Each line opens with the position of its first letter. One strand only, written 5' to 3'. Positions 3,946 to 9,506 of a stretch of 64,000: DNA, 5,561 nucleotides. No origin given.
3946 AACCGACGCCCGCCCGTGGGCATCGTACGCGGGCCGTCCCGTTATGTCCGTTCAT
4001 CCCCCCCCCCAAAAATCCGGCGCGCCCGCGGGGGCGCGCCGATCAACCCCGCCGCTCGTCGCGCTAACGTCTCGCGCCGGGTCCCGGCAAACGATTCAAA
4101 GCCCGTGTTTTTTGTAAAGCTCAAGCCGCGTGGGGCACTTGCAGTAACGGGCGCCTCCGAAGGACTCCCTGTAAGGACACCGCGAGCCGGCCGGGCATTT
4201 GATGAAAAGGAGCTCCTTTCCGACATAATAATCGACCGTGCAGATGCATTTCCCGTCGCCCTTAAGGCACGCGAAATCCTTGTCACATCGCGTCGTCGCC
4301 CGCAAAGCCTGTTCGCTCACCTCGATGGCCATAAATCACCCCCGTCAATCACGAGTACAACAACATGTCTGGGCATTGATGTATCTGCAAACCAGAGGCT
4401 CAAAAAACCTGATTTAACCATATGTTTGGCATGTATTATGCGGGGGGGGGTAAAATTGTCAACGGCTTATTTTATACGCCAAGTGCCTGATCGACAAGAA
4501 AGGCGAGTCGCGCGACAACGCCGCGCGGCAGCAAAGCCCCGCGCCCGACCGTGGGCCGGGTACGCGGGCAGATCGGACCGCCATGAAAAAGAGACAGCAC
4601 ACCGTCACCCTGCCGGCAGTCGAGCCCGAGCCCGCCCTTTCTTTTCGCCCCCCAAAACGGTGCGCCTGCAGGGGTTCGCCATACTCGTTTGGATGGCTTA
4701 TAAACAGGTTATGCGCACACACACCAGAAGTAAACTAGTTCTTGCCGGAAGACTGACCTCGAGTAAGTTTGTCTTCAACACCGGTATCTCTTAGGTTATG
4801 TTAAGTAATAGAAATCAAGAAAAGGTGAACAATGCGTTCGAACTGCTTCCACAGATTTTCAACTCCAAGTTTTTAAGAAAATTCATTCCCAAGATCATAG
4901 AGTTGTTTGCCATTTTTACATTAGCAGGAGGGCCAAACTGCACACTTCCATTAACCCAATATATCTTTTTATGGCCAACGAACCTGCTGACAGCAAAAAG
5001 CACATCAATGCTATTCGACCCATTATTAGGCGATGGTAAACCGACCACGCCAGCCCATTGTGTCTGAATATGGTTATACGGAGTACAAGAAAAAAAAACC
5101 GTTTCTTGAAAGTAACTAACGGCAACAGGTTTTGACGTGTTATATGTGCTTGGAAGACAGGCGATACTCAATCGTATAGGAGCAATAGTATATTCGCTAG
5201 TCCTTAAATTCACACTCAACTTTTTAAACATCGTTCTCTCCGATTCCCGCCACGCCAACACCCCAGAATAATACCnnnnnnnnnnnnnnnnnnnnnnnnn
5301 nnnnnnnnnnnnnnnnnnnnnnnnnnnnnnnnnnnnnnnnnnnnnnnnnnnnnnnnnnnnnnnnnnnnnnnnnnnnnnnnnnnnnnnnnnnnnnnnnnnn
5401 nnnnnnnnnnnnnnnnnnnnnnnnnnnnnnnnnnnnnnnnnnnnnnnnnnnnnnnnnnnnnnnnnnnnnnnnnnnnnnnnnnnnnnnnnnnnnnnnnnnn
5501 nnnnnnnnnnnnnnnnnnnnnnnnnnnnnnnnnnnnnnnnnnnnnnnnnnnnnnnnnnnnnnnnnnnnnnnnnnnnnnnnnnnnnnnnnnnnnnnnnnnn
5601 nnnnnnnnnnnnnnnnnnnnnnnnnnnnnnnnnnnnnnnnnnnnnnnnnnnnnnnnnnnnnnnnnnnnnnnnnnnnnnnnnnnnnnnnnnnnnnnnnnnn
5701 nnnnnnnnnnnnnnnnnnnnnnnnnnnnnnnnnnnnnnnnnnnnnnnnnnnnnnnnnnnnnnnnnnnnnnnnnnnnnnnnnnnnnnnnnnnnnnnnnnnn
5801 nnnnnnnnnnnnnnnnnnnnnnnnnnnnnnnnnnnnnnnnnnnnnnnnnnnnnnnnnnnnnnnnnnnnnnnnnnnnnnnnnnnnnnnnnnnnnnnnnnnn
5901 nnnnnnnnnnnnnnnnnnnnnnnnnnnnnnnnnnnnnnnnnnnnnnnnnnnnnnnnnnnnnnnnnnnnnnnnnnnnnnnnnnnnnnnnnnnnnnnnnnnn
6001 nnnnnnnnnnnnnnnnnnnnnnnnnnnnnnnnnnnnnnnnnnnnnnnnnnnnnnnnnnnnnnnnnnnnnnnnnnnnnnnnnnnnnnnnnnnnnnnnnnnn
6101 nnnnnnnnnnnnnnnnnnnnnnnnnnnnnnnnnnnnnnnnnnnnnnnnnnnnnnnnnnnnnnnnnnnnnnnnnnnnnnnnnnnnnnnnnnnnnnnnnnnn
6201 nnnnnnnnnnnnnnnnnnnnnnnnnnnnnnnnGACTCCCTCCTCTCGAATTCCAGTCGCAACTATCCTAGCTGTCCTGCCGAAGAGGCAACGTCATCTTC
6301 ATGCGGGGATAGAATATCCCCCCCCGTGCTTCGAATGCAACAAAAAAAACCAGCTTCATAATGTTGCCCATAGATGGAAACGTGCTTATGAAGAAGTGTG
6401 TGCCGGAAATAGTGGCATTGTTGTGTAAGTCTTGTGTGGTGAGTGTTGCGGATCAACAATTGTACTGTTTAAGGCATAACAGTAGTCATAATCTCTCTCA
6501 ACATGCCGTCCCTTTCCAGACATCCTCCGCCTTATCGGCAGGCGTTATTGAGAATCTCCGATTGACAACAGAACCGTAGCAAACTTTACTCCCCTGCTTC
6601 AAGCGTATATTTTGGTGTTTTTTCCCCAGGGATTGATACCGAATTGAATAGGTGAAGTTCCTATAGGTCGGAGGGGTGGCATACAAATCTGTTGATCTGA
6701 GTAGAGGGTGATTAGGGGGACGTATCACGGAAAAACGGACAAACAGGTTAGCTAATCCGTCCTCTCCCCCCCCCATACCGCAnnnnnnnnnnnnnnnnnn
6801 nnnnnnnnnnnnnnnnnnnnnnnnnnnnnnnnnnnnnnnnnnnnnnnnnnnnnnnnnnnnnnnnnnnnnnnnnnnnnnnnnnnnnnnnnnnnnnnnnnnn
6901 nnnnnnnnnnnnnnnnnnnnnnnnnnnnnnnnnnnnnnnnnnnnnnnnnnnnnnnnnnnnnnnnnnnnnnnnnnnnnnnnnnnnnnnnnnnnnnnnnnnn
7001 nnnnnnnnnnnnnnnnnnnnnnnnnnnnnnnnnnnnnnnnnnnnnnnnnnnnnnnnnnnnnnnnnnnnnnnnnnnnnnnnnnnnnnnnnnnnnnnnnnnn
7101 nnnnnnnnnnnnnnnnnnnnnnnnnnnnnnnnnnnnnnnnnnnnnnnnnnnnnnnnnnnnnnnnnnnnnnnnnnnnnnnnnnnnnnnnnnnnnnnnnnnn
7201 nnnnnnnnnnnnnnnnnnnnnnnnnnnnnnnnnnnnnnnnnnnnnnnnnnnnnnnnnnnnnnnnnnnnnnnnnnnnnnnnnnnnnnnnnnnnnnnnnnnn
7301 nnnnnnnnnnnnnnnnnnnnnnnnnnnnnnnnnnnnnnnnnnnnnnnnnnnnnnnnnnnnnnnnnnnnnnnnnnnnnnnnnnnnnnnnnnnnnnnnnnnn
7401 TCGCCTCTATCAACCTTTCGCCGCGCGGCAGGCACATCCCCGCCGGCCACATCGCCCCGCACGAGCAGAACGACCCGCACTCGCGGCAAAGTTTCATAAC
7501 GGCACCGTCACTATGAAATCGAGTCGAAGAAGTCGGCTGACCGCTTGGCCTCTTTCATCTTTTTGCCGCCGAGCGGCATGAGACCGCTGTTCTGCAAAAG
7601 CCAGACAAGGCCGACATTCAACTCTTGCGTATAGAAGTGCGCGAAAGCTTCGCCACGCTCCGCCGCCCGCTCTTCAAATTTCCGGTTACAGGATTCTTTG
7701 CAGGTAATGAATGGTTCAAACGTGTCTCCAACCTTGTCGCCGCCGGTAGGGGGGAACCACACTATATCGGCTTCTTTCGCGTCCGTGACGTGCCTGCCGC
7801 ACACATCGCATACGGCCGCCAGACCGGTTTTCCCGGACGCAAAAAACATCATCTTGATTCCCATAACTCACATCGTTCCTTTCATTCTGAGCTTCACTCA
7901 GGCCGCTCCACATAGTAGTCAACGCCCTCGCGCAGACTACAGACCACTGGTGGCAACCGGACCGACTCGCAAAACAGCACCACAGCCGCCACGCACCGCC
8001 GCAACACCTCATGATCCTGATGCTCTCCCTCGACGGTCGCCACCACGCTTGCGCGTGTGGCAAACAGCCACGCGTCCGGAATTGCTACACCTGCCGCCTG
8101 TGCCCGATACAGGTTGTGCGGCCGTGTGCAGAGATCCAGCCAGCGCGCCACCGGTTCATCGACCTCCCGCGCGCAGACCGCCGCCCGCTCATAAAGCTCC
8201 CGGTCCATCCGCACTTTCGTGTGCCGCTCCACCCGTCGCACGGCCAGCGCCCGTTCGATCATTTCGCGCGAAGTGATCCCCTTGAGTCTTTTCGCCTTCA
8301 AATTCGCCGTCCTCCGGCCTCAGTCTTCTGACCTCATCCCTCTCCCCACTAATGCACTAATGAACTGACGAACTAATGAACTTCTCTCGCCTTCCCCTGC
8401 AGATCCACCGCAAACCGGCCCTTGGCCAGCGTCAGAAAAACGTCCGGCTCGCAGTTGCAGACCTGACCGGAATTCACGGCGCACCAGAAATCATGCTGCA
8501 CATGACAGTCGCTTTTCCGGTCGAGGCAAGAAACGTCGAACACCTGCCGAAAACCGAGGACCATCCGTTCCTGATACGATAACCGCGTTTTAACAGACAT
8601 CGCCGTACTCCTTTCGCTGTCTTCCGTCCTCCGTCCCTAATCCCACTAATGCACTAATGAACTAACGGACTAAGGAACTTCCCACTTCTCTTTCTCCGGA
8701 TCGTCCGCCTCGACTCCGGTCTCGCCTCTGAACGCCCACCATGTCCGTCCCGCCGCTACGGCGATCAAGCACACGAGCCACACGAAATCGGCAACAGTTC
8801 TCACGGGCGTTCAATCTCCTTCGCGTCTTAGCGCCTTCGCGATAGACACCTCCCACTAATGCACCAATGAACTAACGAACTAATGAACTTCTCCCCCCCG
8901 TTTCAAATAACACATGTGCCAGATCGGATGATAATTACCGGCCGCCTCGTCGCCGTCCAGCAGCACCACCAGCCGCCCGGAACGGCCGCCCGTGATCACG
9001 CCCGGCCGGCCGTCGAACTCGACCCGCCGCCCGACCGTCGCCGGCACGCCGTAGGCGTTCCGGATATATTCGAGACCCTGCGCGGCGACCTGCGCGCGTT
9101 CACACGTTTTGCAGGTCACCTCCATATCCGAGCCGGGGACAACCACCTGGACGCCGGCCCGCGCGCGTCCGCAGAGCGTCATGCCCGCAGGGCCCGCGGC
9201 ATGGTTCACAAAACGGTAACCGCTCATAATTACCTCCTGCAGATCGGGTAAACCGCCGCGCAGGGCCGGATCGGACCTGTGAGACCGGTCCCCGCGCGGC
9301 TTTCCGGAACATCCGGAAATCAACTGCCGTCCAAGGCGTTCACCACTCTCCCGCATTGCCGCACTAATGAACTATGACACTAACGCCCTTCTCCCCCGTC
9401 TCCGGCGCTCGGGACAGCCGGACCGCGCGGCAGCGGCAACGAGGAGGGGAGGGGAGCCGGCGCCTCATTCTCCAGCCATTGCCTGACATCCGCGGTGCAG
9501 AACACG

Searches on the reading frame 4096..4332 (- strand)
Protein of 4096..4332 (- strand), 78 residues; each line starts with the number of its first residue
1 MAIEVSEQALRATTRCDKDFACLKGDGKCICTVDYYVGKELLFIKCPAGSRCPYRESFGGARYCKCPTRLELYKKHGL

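Call 8: search_protein_families(library=pfam, proteins=[window:4096-4332:-], max_evalue=0.01)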
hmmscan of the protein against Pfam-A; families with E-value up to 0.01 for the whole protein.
window:4096-4332:- (78 aa): 0 families

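Call 13: find_encoding_contigs(protein=window:4096-4332:-, flank=3000, max_places=10)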
Protein window:4096-4332:- (78 aa): no gene with exactly this product is on record in the collection.

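Call 14: find_homologous_proteins(query=window:4096-4332:-, max_evalue=0.01)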
Query window:4096-4332:-: no candidate shares three 5-residue words with the query. No homologue found.
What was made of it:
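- Tried and rejected: The word-index search with the 78-aa protein found nothing (call 14).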

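Call 31: search_protein_representatives(protein=window:4096-4332:-)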
Query: 78 residues. Proteins with E-value up to 0.001 (for the whole library): 925; up to 1e-10: 98; up to 1e-30: 0. The best 150 are listed.
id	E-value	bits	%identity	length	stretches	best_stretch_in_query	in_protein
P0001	1.1e-20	89.4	52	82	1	4-78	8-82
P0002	3.1e-16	75.2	43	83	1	2-77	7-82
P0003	5.5e-16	74.4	48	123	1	5-75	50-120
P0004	6.0e-16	74.3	47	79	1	3-78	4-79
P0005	1.1e-15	73.4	52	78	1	1-75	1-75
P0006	1.1e-15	73.4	44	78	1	1-77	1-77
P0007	1.1e-15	73.4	40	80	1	4-76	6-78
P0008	1.5e-15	73.0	49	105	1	5-76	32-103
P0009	1.6e-15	72.9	47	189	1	4-78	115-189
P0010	1.9e-15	72.7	44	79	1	1-78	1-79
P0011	2.0e-15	72.6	46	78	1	3-78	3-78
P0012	5.0e-15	71.3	44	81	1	2-76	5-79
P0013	8.6e-15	70.6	51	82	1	7-76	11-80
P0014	1.0e-14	70.3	42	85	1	3-75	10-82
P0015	1.4e-14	69.9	37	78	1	1-76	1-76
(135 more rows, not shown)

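Call 33: search_protein_families(library=pfam, alignment_id=A1, max_evalue=0.1)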
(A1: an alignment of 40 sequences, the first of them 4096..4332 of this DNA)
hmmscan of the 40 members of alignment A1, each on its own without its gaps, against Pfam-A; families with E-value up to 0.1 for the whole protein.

A. member 1, window:4096-4332:- (78 aa): 0 families

B. families by the number of members that match (of 40 scanned): 6 families
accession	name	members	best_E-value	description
PF23416.1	DUF7107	2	0.04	Domain of unknown function (DUF7107)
PF23328.1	Sha_B_N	1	0.0056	Shavenoid isoform B N-terminal domain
PF05129.18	Zn_ribbon_Elf1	1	0.012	Transcription elongation factor Elf1 like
PF00008.33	EGF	1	0.013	EGF-like domain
PF14835.12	zf-RING_6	1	0.019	zf-RING of BARD1-type protein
PF24613.1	EGF_Hmr-1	1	0.021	Cadherin-related hmr-1, EGF domain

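Call 34: search_protein_families(library=ncbifam, alignment_id=A1, max_evalue=0.1)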
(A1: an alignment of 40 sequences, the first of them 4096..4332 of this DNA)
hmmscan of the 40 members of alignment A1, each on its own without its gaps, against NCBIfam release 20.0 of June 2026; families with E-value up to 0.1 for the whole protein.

A. member 1, window:4096-4332:- (78 aa): 0 families

B. families by the number of members that match (of 40 scanned): 3 families
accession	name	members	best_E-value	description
NF003082.0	PRK04012.1-1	1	0.018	translation initiation factor aIF-1A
TIGR03301.1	PhnW-AepZ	1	0.025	2-aminoethylphosphonate aminotransferase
NF011812.0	PRK15284.1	1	0.076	outer membrane usher protein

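Call 35: search_solved_structures(query=A1, max_evalue=1)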
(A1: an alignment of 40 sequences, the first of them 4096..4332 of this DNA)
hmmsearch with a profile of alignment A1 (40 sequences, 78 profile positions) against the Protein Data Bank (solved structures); distinct sequences matched with E-value up to 1: 0.

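Call 36: find_homologous_proteins(query=A1, max_evalue=0.00001)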
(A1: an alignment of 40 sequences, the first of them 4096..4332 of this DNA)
Query A1 (40 sequences) (78 aa, profile of the alignment): 252 proteins with E <= 0.00001 among 320 candidates; the best 120 are listed.
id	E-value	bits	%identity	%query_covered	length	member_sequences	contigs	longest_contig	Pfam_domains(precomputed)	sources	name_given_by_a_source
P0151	1.8e-26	110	39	97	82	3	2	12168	-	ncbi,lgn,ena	-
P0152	2.0e-26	110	38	100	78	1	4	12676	-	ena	-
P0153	3.6e-26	109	42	97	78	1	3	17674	-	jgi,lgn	jgi:hypothetical protein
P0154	3.8e-26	109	40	100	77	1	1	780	-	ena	-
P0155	3.8e-26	109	42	100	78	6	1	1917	-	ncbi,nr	ncbi:MAG: hypothetical protein Q8N79_05800 [Candidatus Methanoperedens sp.]|nr:hypothetical protein 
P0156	4.4e-26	109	38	97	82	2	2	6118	-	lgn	-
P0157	4.9e-26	108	41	97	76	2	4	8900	-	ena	-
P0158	5.4e-26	108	43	97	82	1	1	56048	-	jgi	jgi:hypothetical protein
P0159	7.0e-26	108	37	97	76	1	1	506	-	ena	-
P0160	7.7e-26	108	42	99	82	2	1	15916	-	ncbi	ncbi:MAG: hypothetical protein WA102_04925 [Candidatus Methanoperedens sp.]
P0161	9.0e-26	108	43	96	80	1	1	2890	-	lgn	-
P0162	1.1e-25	107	39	96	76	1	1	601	-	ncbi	-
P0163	1.2e-25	107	38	100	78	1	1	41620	-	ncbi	-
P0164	1.4e-25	107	44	100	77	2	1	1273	-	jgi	jgi:hypothetical protein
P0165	1.8e-25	107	37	97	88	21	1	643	-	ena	-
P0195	2.9e-24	103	49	95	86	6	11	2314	-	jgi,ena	-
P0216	1.7e-23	100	49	95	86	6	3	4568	-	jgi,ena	jgi:hypothetical protein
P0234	5.7e-23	99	37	97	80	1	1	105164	-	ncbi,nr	ncbi:MAG: hypothetical protein OIN83_07220 [Candidatus Methanoperedens sp.]|nr:hypothetical protein 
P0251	1.8e-22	97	39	99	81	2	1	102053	-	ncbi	-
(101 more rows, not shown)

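Call 37: find_encoding_contigs(protein=P0195, flank=2500, max_places=10)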
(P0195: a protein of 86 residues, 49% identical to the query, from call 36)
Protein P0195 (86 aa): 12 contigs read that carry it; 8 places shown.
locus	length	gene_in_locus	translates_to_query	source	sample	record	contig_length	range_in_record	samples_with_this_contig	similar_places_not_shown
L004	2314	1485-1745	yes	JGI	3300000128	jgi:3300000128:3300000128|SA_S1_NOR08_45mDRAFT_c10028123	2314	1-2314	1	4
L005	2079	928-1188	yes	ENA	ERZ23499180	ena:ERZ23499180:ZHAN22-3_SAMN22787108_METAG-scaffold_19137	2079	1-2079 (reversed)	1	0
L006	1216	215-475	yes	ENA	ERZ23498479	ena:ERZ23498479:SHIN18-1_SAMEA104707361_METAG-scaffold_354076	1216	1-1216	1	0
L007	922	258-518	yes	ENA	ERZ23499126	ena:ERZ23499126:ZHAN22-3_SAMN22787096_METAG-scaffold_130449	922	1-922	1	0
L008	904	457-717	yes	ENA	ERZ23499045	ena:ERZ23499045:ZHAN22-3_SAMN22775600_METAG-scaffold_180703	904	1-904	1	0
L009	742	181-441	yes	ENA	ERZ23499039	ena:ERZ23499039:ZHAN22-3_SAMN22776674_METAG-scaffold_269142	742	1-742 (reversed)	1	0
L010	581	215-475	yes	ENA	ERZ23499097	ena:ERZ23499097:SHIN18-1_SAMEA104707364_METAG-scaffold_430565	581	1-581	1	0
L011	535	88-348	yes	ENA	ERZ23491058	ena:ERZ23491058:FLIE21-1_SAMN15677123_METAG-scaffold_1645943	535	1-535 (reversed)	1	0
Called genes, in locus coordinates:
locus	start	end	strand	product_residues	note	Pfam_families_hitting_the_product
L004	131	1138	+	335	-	PF01547:SBP_bac_1, PF13531:SBP_bac_11, PF13416:SBP_bac_8, PF13343:SBP_bac_6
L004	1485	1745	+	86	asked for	-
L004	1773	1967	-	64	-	-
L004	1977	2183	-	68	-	-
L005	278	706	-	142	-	PF14539:DUF4442 (weak), PF03061:4HBT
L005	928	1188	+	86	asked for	-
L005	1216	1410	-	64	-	-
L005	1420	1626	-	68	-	-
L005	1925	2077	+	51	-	?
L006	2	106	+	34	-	?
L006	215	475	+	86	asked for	-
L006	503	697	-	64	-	-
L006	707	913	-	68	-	-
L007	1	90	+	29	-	?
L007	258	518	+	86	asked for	-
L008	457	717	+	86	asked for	-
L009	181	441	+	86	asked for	-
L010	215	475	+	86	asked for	-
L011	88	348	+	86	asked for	-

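Call 38: find_encoding_contigs(protein=P0216, flank=2500, max_places=10)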
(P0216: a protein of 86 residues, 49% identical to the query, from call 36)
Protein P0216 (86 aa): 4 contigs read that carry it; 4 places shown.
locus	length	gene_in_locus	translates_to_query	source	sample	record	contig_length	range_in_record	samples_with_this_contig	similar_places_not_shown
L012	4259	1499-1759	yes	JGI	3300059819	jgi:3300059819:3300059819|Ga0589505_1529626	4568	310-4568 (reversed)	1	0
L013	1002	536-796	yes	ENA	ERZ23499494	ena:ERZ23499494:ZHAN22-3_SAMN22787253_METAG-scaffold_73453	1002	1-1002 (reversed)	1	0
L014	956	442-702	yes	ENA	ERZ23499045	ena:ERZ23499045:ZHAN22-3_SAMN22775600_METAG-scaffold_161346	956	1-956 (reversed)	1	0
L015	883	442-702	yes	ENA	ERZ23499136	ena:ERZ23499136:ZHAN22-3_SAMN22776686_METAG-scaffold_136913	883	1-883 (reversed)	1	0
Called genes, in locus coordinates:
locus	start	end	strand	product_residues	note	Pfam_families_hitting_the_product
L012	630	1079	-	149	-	PF00571:CBS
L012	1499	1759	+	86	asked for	-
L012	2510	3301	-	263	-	PF00106:adh_short, PF08659:KR, PF23441:SDR, PF13561:adh_short_C2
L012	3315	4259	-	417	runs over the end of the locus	?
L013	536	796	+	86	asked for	-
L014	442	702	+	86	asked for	-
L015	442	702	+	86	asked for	-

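Call 46: find_encoding_contigs(protein=P0234, flank=6000, max_places=3)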
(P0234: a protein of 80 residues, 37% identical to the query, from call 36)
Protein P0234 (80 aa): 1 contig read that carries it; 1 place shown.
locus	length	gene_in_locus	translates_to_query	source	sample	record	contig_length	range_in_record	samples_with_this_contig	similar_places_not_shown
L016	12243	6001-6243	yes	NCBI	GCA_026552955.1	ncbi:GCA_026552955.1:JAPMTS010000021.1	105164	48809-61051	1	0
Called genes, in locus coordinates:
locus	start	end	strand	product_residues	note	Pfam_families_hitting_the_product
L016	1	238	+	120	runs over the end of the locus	PF01900:RNase_P_Rpp14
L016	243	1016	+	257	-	PF10584:Proteasome_A_N, PF00227:Proteasome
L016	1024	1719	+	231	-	PF01172:SBDS_N, PF09377:SBDS_domain_II, PF20268:SBDS_C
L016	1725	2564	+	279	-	PF14382:ECR1_N (weak), PF22625:ECR1_N_2, PF21262:RRP40_S1 (weak), PF21266:S1_RRP4, PF00575:S1 (weak), PF00013:KH_1, PF15985:KH_6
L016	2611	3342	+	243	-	PF01138:RNase_PH, PF03725:RNase_PH_C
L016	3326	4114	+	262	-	PF01138:RNase_PH, PF03725:RNase_PH_C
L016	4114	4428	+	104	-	PF01780:Ribosomal_L37ae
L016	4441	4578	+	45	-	PF03604:Zn_ribbon_RPAB4 (weak)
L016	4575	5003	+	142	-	-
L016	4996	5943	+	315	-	PF18854:baeRF_family10, PF18859:acVLRF1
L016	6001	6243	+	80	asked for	-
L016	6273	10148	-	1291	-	PF00041:fn3 (faint), PF13620:CarboxypepD_reg (faint), PF10179:NDNF (faint), PF07752:S-layer, PF10670:DUF4198 (faint), PF08308:PEGA (faint)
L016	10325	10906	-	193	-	PF01300:Sua5_yciO_yrdC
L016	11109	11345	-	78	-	PF12797:Fer4_2 (weak), PF13237:Fer4_10, PF12837:Fer4_6 (weak), PF00037:Fer4 (weak), PF13183:Fer4_8 (weak), PF12838:Fer4_7, PF13187:Fer4_9, PF13534:Fer4_17, +8 more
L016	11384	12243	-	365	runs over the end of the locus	PF00091:Tubulin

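Call 47: find_encoding_contigs(protein=P0251, flank=6000, max_places=3)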
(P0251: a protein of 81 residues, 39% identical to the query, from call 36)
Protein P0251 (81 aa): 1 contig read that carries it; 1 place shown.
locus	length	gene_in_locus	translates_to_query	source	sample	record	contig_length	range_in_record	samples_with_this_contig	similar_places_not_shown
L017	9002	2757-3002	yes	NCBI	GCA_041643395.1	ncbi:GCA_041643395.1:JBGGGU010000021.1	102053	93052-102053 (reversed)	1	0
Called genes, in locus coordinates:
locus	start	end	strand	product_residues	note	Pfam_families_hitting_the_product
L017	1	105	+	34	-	?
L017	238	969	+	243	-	PF01138:RNase_PH, PF03725:RNase_PH_C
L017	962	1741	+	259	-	PF01138:RNase_PH, PF03725:RNase_PH_C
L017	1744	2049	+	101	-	PF01780:Ribosomal_L37ae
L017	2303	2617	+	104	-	-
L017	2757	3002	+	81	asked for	-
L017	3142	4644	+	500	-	PF13091:PLDc_2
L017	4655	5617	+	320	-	PF01555:N6_N4_Mtase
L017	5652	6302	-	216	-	PF01973:MptE-like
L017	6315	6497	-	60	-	-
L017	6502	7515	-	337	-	PF08271:Zn_Ribbon_TF, PF00382:TFIIB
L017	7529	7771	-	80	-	PF04410:Gar1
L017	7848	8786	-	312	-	PF03747:ADP_ribosyl_GH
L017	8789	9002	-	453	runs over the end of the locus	PF17767:NAPRTase_N, PF04095:NAPRTase, PF17956:NAPRTase_C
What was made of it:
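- In Methanoperedens the family sits beside the exosome/L37ae cluster (calls 46, 47). The gene product is not of the kind usually phase-varied (calls 46, 47).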

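Call 50: predict_structure(alignment_id=A1)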
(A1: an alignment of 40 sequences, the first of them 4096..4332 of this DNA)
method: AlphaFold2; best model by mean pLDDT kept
length: 78 residues; sequences in the alignment: 40
mean_pLDDT: 84.2   pTM: 0.71
mean pLDDT of the five models: 84.2, 81.5, 80.3, 79.1, 78.5
residues with pLDDT >= 90: 17; 70-90: 56; 50-70: 5; < 50: 0
segments of 3 or more residues with pLDDT < 50: none
pLDDT, mean of each block of 10 residues (from residue 1): 81 88 75 84 85 88 90 83
secondary structure, 60 per line:
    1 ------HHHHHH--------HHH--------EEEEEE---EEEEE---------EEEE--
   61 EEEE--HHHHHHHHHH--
elements in order: H7-12 E32-37 E41-45 E55-58 E61-64 H67-76

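Call 55: fold_search(model_id=the predicted structure, library=pdb)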
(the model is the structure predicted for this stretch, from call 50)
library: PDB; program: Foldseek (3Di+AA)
matches with E <= 10: 88; with E <= 0.001: 0
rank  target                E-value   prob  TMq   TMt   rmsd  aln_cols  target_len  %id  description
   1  3mgh_A                1.6e+00  0.02  0.15  0.07   8.2        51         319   18  Binary complex of a DNA polymerase lambda loop mutant (released 2010-05-19)
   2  9ewg_A                1.9e+00  0.04  0.20  0.07   7.9        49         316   18  DNA Polymerase Lambda I493K, TTP:At Ca2+ Ground State Ternary Complex (released 2025-07-23)
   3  6p66_A                2.2e+00  0.11  0.30  0.07   4.8        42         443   14  The crystal structure of the XPB complex with Bax1 from Archaeoglobus fulgidus at 3.0 Angstrom resolution (released 2020-06-17)
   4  3h7o_B                2.2e+00  0.04  0.21  0.10   7.5        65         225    5  Crystal structure of scabies mite inactivated protease paralogue S-I1 (SMIPP-S-I1) (released 2009-05-12)
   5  6j9f_D                2.3e+00  0.03  0.16  0.02  11.1        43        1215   28  Cryo-EM structure of Xanthomonos oryzae transcription elongation complex with the bacteriophage protein P7 (released 2019-07-17)
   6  3pmn_A                2.5e+00  0.03  0.20  0.07   8.2        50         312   18  ternary crystal structure of polymerase lambda variant with a GT mispair at the primer terminus with Mn2+ in the activ (released 2011-02-02)
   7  9ewc_C                2.5e+00  0.03  0.19  0.07   7.4        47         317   19  DNA Polymerase Lambda I493R 528-530 NEY, TTP:At Ca2+ Ground State Ternary Complex (released 2025-07-23)
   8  4wya_D                2.9e+00  0.05  0.29  0.09   8.6        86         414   15  Crystal structure of 7,8-diaminopelargonic acid synthase (BioA) from Mycobacterium tuberculosis, complexed with a frag (released 2015-07-15)
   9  8u0o_A                2.9e+00  0.03  0.21  0.07   8.2        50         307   18  Synaptic complex of human DNA polymerase Lambda DL variant engaged on a DNA double-strand break containing an unpaired (released 2024-03-13)
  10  3pml_B                2.9e+00  0.03  0.20  0.06   8.3        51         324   18  crystal structure of a polymerase lambda variant with a dGTP analog opposite a templating T (released 2011-01-26)
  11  6rmw_A                2.9e+00  0.03  0.23  0.09  11.8       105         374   10  Structure of N-terminal truncated IMP bound Plasmodium falciparum IMP-nucleotidase (released 2020-07-15)
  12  3h7o_A                3.1e+00  0.03  0.21  0.10   7.0        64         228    5  Crystal structure of scabies mite inactivated protease paralogue S-I1 (SMIPP-S-I1) (released 2009-05-12)
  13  7m4f_A                3.1e+00  0.03  0.20  0.07   8.1        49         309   18  DNA Polymerase Lambda, dCTP:At Mg2+ Product State Ternary Complex, 300 min (released 2022-07-06)
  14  7m4j_A                3.1e+00  0.03  0.20  0.07   7.6        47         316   19  DNA Polymerase Lambda, dCTP:At Mn2+ Product State Ternary Complex, 960 min (released 2022-07-06)
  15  9vkr_C                3.5e+00  0.04  0.29  0.06  16.2        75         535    5  Cryo-EM structure of F-ATP synthase from Mycobacteroides abscessus (Rotational State 3) (released 2026-01-14)
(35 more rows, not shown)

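Call 64: search_protein_families(library=phrogs, proteins=[window:4096-4332:-], max_evalue=0.01)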
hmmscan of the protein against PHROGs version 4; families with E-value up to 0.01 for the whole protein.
window:4096-4332:- (78 aa): 0 families

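Call 67: find_related_loci(query=window:4096-4332:-, collection=viral_contigs, flank=2000)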
Query window:4096-4332:- (78 aa) in viral_contigs; peptide patterns used: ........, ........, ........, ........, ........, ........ (x = any residue, [..] = any of these).
15 stretches matched a pattern, but none encodes a relative of the query by tblastn (E <= 1e-3).

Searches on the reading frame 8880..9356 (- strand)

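Call 8: search_protein_families(library=pfam, proteins=[window:8880-9356:-], max_evalue=0.01)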
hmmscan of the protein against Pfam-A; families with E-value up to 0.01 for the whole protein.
window:8880-9356:- (158 aa): 0 families

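Call 64: search_protein_families(library=phrogs, proteins=[window:8880-9356:-], max_evalue=0.01)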
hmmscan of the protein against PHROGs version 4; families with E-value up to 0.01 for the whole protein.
window:8880-9356:- (158 aa): 3 families
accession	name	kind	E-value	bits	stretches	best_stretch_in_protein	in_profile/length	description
phrog_2730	-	unknown function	7.5e-15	56.3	1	93-153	3-65/157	-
phrog_16342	-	unknown function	2.2e-13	51.3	1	95-151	3-61/133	-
phrog_6245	-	unknown function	1e-05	26.5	1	106-157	87-138/149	-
